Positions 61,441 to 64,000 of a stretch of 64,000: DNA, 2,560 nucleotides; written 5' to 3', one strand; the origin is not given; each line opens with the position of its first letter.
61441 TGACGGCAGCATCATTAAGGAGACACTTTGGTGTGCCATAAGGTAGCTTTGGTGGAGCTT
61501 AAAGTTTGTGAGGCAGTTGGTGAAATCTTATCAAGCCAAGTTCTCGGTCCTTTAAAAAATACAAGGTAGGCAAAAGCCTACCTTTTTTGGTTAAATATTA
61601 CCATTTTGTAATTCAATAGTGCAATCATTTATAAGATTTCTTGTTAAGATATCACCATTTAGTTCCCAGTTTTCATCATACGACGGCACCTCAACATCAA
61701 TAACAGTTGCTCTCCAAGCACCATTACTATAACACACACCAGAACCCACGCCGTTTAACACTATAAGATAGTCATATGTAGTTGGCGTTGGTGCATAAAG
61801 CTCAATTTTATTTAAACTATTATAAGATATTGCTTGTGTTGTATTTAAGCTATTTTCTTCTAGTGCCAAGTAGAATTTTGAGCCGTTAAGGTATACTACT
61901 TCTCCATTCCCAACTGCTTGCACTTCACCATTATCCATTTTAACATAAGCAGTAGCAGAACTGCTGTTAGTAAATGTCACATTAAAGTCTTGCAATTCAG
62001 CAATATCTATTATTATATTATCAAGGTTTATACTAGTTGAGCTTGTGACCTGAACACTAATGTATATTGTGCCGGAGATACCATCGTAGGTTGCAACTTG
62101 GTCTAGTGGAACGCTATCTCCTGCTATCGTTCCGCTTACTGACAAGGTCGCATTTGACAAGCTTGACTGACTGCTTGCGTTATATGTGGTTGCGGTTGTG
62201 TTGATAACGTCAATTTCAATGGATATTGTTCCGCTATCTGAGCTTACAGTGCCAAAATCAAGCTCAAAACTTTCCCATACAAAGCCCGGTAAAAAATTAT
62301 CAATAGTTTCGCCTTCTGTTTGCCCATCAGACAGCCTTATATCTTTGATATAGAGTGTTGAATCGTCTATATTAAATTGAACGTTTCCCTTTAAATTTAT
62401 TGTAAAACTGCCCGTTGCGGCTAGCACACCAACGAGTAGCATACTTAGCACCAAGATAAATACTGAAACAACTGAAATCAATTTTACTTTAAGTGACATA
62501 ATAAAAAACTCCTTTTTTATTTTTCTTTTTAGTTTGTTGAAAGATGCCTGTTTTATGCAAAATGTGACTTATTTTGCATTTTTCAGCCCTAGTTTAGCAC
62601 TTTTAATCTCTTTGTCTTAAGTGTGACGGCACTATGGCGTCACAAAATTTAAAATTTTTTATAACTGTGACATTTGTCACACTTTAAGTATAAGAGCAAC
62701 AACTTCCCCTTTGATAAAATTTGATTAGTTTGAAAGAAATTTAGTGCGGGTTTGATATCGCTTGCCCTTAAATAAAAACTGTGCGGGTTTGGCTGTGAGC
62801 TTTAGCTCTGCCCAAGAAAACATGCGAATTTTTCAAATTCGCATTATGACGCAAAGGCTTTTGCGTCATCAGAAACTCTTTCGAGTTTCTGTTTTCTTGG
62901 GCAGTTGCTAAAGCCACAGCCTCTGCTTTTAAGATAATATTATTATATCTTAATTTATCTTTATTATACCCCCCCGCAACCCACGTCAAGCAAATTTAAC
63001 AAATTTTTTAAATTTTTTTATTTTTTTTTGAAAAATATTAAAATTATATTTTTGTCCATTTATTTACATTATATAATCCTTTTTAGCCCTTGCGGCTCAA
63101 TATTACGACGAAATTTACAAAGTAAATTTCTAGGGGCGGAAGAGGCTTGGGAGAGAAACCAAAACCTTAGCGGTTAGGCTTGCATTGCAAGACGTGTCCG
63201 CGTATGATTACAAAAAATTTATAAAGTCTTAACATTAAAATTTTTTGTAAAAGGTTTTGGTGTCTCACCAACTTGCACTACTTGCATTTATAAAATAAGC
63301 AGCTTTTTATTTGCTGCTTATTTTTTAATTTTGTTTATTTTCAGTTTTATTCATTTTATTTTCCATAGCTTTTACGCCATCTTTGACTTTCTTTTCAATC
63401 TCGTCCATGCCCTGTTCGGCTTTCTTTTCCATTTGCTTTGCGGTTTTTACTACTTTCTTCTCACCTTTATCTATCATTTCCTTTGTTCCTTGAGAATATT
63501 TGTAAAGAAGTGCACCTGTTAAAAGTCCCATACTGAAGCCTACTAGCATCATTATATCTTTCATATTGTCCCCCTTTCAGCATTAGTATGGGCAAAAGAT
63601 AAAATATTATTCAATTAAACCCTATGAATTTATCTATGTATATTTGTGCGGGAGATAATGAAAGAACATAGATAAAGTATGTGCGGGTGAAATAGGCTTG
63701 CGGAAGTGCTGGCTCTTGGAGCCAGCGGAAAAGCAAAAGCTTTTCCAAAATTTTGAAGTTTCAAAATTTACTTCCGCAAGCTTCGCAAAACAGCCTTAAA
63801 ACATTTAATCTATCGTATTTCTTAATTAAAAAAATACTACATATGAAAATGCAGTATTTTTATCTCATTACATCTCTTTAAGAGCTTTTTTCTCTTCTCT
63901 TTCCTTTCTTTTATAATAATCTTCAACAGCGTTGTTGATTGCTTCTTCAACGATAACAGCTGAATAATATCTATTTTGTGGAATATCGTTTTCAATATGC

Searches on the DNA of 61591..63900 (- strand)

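Call 37: search_rna_families(source=window, start=62480, end=63900, threshold=evalue, max_evalue=5)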
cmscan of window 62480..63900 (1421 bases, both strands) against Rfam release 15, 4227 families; matches with E-value up to 5: 4.
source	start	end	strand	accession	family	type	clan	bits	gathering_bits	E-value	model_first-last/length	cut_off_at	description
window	62500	62586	+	RF02846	Ref84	Gene; antisense;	-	23.7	52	2.8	1-87/87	no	Enterococcus sRNA 84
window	63255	63330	+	RF02059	STnc50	Gene; sRNA;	-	19.5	55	3.1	1-84/84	no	Salmonella enterica sRNA STnc40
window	62807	62906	+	RF04252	mir-8186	Gene; miRNA;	-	16.7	80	2.8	1-61/61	no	mir-8186 microRNA precursor family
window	62606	62700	-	RF00821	mir-249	Gene; miRNA;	-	16.2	70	3.2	1-97/97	no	mir-249 microRNA precursor family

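Call 74: search_rna_families(sources=[L017, L020, L021, L032], threshold=evalue, max_evalue=0.5)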
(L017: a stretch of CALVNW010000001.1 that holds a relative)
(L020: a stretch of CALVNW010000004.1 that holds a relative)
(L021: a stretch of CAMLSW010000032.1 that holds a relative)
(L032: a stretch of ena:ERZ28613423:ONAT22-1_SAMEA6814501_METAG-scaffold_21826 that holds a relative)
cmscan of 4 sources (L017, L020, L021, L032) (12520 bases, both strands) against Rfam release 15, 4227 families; matches with E-value up to 0.5: 2.
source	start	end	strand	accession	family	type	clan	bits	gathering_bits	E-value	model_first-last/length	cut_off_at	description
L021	2436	3013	+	RF01071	OLE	Gene;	-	370.9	50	4.1e-106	1-616/616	no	Ornate Large Extremophilic RNA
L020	924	1049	+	RF01775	RsaOG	Gene; sRNA;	-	29.9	50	0.25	1-147/147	no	RNA S.aureus Orsay G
